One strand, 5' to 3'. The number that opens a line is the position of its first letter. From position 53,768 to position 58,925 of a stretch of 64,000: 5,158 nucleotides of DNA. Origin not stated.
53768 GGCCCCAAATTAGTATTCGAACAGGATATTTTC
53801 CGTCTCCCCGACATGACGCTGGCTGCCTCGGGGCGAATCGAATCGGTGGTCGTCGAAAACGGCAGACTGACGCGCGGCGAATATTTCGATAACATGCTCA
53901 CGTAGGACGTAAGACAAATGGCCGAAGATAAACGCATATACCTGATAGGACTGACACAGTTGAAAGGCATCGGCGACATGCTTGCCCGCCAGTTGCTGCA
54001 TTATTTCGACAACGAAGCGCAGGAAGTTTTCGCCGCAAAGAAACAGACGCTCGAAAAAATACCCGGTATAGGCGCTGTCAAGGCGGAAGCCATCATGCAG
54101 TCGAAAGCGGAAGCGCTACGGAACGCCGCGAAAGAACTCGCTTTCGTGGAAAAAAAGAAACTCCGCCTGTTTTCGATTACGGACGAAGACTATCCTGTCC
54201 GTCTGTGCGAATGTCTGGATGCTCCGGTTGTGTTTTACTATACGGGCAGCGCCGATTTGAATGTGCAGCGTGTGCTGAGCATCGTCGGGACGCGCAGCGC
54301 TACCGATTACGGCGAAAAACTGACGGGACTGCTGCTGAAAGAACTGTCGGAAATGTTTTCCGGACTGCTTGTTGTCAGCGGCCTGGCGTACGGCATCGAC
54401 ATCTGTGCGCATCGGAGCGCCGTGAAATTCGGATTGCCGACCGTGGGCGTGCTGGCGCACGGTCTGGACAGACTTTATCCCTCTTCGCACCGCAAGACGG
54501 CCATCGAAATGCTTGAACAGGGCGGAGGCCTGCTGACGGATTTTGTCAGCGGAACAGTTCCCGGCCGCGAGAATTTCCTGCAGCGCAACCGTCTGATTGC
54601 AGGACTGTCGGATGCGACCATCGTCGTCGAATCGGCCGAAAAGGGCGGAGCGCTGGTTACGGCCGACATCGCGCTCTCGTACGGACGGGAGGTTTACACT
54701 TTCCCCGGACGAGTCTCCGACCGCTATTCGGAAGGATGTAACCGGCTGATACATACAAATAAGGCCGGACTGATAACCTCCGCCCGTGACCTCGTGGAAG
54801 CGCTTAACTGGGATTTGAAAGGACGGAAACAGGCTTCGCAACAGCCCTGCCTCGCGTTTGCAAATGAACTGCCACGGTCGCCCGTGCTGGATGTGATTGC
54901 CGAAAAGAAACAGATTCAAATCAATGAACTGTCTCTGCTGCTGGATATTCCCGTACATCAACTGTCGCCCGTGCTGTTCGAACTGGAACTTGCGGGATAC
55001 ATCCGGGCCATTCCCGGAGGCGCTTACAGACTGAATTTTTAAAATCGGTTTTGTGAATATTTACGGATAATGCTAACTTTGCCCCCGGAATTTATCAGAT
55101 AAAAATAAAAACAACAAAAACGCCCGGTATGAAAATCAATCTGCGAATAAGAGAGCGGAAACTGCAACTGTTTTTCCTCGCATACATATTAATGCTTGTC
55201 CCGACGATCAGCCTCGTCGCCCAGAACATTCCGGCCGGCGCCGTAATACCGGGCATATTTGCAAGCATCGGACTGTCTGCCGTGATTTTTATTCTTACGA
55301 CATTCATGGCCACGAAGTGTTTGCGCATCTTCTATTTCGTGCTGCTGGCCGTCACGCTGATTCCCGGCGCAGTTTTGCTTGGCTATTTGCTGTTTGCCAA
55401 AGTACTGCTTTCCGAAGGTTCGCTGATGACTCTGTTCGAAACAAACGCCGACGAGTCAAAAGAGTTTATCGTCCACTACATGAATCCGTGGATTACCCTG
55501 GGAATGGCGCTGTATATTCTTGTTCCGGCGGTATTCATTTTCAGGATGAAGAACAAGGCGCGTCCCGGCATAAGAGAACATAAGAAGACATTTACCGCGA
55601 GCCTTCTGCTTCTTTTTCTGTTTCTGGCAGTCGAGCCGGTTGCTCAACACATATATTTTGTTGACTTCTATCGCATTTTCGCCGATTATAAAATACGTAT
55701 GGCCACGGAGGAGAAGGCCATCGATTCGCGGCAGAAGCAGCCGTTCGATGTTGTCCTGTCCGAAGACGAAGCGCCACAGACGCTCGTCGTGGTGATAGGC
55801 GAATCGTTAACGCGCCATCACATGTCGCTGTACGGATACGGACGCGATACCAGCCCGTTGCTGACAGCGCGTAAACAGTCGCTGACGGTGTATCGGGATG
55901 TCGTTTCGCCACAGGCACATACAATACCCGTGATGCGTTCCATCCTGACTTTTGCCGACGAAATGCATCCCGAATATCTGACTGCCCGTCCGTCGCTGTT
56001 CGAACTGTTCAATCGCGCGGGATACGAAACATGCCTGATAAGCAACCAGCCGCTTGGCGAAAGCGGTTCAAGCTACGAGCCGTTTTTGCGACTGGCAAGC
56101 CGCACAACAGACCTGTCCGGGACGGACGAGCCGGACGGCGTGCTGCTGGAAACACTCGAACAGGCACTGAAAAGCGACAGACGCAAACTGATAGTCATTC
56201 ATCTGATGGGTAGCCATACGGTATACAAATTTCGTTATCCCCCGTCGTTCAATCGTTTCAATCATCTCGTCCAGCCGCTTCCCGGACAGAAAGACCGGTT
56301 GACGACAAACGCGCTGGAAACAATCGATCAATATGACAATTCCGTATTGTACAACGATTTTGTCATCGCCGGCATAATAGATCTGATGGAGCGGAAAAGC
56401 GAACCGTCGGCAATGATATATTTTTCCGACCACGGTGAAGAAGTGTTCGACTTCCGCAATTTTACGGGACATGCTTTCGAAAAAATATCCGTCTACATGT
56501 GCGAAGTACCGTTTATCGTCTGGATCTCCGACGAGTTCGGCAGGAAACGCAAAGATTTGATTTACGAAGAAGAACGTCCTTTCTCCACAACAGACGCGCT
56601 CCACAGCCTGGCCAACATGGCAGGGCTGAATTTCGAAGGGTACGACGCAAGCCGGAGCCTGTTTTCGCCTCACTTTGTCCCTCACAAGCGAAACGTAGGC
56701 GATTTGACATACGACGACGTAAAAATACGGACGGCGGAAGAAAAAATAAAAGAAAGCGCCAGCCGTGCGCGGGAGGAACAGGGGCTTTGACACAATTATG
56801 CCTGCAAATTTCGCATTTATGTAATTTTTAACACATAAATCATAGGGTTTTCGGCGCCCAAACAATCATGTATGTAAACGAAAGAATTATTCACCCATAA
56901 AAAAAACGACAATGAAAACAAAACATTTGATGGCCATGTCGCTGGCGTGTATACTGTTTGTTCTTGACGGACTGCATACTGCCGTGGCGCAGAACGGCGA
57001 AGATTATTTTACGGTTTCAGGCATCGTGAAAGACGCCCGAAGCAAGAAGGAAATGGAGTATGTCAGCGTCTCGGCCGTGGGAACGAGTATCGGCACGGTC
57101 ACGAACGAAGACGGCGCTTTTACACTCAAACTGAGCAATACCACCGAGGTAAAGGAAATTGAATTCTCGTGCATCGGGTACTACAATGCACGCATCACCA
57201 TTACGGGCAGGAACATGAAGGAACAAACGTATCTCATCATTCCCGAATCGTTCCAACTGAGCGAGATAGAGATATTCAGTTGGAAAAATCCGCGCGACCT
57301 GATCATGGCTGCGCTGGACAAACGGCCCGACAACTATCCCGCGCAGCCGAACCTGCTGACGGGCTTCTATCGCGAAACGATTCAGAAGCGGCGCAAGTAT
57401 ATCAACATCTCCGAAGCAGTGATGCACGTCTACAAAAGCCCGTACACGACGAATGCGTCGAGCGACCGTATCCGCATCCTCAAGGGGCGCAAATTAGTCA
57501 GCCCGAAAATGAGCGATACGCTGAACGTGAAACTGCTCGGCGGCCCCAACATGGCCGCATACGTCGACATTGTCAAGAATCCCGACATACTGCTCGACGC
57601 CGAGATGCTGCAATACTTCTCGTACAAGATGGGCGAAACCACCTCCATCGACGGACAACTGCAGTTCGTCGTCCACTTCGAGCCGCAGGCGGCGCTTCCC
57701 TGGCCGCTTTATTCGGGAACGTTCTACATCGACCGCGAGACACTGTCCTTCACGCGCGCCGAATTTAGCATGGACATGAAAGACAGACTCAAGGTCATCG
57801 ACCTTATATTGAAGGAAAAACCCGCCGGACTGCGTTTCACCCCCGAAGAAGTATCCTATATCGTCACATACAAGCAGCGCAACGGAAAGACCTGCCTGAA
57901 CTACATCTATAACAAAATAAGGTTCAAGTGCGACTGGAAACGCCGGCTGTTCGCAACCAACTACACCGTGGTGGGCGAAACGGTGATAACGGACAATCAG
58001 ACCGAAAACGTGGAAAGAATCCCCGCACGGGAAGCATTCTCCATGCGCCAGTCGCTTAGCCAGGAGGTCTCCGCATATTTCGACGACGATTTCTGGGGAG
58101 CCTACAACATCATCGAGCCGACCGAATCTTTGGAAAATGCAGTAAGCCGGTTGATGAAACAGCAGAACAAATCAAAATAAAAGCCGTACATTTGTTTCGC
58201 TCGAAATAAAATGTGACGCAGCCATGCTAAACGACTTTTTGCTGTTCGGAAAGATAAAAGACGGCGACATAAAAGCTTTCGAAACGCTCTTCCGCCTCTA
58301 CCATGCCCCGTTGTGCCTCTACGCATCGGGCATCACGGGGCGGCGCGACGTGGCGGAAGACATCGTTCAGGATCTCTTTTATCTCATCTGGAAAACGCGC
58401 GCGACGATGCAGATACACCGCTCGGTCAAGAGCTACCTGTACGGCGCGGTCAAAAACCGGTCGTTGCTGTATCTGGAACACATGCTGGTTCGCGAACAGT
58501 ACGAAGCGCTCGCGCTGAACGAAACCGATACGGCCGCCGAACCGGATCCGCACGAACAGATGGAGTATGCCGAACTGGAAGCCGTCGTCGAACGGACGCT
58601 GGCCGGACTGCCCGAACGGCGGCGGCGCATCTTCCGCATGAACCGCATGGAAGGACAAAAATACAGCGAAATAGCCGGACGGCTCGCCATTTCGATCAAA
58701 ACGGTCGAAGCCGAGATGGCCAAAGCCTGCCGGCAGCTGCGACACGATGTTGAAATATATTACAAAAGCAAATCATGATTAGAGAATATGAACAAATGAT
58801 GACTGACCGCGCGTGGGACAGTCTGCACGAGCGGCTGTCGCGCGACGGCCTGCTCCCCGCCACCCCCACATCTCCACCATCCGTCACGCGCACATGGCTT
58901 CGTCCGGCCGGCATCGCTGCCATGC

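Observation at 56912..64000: Non-canonical ECF-sigma/anti-sigma uptake locus: the STN signalling domain is on a stand-alone CarboxypepD_reg protein, not on the SusC transporter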

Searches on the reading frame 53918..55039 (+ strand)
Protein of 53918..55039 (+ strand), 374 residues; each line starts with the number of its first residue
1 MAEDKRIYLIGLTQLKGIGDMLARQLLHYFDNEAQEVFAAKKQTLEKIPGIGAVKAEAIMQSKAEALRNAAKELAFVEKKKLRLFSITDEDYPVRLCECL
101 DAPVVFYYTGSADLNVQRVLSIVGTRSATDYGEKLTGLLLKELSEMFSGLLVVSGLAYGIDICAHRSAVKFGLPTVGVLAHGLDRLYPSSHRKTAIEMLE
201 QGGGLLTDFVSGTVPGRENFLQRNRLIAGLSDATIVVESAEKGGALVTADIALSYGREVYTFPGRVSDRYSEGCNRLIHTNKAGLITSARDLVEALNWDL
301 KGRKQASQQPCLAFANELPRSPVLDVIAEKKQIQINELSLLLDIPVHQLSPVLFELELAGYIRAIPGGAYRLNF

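Call 53: search_protein_families(library=pfam, proteins=[window:53918-55039:+], max_evalue=0.001)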
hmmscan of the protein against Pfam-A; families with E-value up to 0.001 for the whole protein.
window:53918-55039:+ (374 aa): 4 families
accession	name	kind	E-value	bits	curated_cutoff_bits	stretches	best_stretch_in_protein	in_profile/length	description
PF02481.21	DNA_processg_A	-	2.8e-68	229.7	29.6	1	77-284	2-208/212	DNA recombination-mediator protein A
PF14520.12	HHH_5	-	7.2e-07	30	27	1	12-60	4-52/57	Helix-hairpin-helix domain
PF00633.29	HHH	-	2.4e-06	27.5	24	1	35-61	3-29/30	Helix-hairpin-helix motif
PF17782.7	DprA_WH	-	4.7e-06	27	22.9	1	320-368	14-61/61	DprA winged helix domain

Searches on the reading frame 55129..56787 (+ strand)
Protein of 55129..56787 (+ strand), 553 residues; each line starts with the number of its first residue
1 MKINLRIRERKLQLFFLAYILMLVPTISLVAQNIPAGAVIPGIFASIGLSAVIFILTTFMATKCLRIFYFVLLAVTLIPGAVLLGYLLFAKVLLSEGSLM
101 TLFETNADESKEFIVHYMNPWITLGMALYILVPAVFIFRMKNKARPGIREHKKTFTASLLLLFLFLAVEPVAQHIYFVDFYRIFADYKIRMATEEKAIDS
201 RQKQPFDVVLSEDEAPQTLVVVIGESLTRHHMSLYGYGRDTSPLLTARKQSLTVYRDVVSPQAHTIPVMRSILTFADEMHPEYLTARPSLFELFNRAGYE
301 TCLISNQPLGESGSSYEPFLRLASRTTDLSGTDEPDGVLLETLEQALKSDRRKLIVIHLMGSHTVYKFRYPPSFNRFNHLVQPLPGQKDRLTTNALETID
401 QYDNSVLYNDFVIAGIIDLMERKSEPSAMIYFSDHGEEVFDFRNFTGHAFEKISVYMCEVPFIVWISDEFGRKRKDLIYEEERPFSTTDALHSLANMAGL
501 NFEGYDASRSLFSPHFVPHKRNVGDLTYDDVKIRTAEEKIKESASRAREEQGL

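Call 53: search_protein_families(library=pfam, proteins=[window:55129-56787:+], max_evalue=0.001)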
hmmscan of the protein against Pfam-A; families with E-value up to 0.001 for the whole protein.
window:55129-56787:+ (553 aa): 2 families
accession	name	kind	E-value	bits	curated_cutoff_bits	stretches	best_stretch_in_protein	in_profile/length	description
PF00884.28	Sulfatase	-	3.4e-39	135.4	25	1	217-499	1-300/301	Sulfatase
PF08019.17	EptA_B_N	-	0.0001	22.7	22.3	1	52-168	5-113/152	Phosphoethanolamine transferase EptA/EptB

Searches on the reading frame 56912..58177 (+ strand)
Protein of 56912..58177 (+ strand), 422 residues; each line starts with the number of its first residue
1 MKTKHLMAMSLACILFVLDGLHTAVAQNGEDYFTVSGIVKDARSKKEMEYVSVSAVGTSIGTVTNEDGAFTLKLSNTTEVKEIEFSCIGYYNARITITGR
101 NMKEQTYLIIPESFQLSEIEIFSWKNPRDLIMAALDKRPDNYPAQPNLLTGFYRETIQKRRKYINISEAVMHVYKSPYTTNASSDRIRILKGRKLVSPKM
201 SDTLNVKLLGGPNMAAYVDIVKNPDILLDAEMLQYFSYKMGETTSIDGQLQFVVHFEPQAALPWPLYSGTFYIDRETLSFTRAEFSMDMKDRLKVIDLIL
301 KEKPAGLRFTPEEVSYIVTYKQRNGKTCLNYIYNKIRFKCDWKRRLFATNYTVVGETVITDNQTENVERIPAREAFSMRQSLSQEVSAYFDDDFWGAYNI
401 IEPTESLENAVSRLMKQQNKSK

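Call 5: search_protein_families(library=pfam, proteins=[window:56912-58177:+], max_evalue=0.1)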
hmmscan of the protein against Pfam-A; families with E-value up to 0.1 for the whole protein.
window:56912-58177:+ (422 aa): 4 families
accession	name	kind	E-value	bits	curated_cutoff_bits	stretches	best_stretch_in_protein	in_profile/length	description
PF13715.12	CarbopepD_reg_2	-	3.1e-14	53.2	32.2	1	35-119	1-86/88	CarboxypepD_reg-like domain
PF13620.12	CarboxypepD_reg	-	2.6e-07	31.3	32.3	1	34-99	1-69/82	Carboxypeptidase regulatory-like domain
PF17131.11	LolA_like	-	0.014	15.5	30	1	223-351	59-181/184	Outer membrane lipoprotein-sorting protein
PF03463.20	eRF1_1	-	0.066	13.6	23.8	0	391-417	23-49/123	eRF1 domain 1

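Call 6: search_protein_families(library=ncbifam, proteins=[window:56912-58177:+], max_evalue=0.1)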
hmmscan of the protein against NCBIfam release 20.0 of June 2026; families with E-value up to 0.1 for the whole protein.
window:56912-58177:+ (422 aa): 1 family
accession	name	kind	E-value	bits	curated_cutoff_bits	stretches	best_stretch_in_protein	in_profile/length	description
TIGR04056.1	OMP_RagA_SusC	subfamily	1.4e-09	36.9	368.25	1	33-102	1-66/981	SusC/RagA family TonB-linked outer membrane protein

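Call 29: find_homologous_proteins(query=window:56912-58177:+, max_evalue=0.001)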
Query window:56912-58177:+ (422 aa): 4794 proteins with E <= 0.001 among 8000 candidates; the best 120 are listed.
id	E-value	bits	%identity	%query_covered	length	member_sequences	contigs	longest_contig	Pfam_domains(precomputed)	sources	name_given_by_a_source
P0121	2.2e-281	950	100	100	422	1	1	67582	PF13715.13,PF13620.13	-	-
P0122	8.4e-251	850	89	100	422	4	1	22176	PF13715.13,PF13620.13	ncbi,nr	ncbi:MAG: carboxypeptidase-like regulatory domain-containing protein [Tannerella sp.]|nr:carboxypept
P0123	2.4e-244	828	86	100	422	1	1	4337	PF13715.13,PF13620.13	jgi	jgi:hypothetical protein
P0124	3.4e-244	828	86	100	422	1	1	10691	PF13715.13,PF13620.13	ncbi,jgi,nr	ncbi:MAG: carboxypeptidase-like regulatory domain-containing protein [Tannerella sp.]|jgi:hypothetic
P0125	5.2e-240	814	84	100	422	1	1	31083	PF13715.13,PF13620.13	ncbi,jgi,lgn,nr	ncbi:MAG: carboxypeptidase-like regulatory domain-containing protein [Tannerella sp.]|jgi:hypothetic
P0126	5.4e-234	794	82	100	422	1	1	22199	PF13715.13,PF13620.13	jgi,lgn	jgi:hypothetical protein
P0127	1.7e-232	789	84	97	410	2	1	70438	PF13715.13,PF13620.13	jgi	jgi:hypothetical protein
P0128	6.9e-231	784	84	97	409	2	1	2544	PF13715.13,PF13620.13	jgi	jgi:hypothetical protein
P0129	2.0e-213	727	74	100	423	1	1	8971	PF13715.13,PF13620.13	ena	-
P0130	3.2e-211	719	75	100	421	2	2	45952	PF13715.13,PF13620.13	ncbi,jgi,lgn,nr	ncbi:MAG: carboxypeptidase-like regulatory domain-containing protein [Tannerella sp.]|jgi:hypothetic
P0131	1.2e-198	678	71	100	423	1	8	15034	PF13715.13,PF13620.13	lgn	-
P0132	4.3e-198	676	70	100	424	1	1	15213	PF13715.13,PF13620.13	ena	-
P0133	7.6e-195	665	68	100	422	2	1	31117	PF13715.13,PF13620.13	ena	-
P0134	6.6e-194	662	68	99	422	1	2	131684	PF13715.13,PF13620.13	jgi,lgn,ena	-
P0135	7.0e-194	662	68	100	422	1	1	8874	PF13715.13,PF13620.13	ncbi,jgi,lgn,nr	ncbi:MAG: carboxypeptidase-like regulatory domain-containing protein [Tannerella sp.]|jgi:hypothetic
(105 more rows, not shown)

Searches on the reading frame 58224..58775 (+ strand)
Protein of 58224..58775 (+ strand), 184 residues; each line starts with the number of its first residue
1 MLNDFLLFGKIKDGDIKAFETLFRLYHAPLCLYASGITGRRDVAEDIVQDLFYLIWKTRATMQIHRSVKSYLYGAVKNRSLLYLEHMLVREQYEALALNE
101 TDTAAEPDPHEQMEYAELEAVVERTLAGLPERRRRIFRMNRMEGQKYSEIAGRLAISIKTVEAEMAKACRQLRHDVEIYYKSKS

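Call 5: search_protein_families(library=pfam, proteins=[window:58224-58775:+], max_evalue=0.1)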
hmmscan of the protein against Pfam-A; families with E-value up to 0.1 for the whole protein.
window:58224-58775:+ (184 aa): 7 families
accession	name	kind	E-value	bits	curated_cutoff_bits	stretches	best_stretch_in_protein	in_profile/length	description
PF08281.18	Sigma70_r4_2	-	1.2e-12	47.7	25.7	1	122-172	4-54/54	Sigma-70, region 4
PF04545.22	Sigma70_r4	-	6.7e-08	32.4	24.1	1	126-174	2-50/50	Sigma-70, region 4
PF07638.17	Sigma70_ECF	-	5.2e-07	30.2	21.1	1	105-169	113-176/185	ECF sigma factor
PF04542.20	Sigma70_r2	-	3.9e-06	27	24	1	22-83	1-64/71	Sigma-70 region 2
PF00196.25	GerE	-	0.0025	17.9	23.5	1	131-172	5-45/57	Bacterial regulatory proteins, luxR family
PF22029.2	PhyR_sigma2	-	0.019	15.4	27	1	33-75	11-53/55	Sigma2 domain of PhyR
PF13384.12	HTH_23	-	0.096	13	24.6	0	131-161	5-34/50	Homeodomain-like domain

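Call 6: search_protein_families(library=ncbifam, proteins=[window:58224-58775:+], max_evalue=0.1)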
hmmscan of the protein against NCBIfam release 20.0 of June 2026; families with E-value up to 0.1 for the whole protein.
window:58224-58775:+ (184 aa): 103 families (the best 25 are shown)
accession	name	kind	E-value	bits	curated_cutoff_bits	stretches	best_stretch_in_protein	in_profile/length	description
TIGR02985.1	Sig70_bacteroi1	subfamily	1.5e-48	165.1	126.4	1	17-175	1-161/162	RNA polymerase sigma-70 factor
NF058625.1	sigma_PG0214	equivalog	1.1e-24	87.1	130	1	17-176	4-161/170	GFO_1088 family ECF-type sigma factor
TIGR02937.1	sigma70-ECF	superfamily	1.6e-20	73.4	42.9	1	18-174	2-163/165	sigma-70 family RNA polymerase sigma factor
NF009166.1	PRK12513.1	equivalog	1e-19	71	206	1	7-176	12-186/193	RNA polymerase sigma factor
NF009172.0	PRK12519.1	subfamily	2.1e-18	66.5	222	1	4-175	16-188/194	RNA polymerase sigma factor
NF004113.0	PRK05602.1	equivalog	1.8e-17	63.7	208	1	4-177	32-202/211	RNA polymerase sigma factor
NF008888.0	PRK11922.1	equivalog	1.4e-15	57.6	204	1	5-177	18-197/231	RNA polymerase sigma factor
NF005448.0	PRK07037.1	equivalog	2.7e-15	56.4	190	1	30-168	25-163/186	RNA polymerase factor sigma-70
TIGR02983.1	SigE-fam_strep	subfamily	8.7e-15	55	141.55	1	17-177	6-159/162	SigE family RNA polymerase sigma factor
NF041727.1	ECF_sigma_FecI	equivalog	4.8e-14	52.7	260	1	17-169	11-161/169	ferric citrate uptake sigma factor FecI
NF009179.0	PRK12527.1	equivalog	9e-14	51.8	162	1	28-174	6-151/159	RNA polymerase sigma factor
NF007232.0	PRK09651.1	subfamily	9.6e-14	51.8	185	1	17-169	11-161/173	RNA polymerase sigma factor FecI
NF007225.0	PRK09643.1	equivalog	1.8e-13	50.6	190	1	7-178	17-184/204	RNA polymerase sigma factor SigM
NF040705.1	sigma_mbnA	exception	5.6e-13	49.2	350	1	20-182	3-164/272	methanobactin precursor domain-containing sigma factor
NF007216.0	PRK09638.1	equivalog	1.3e-12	47.8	194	1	4-177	5-175/180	RNA polymerase sigma factor SigY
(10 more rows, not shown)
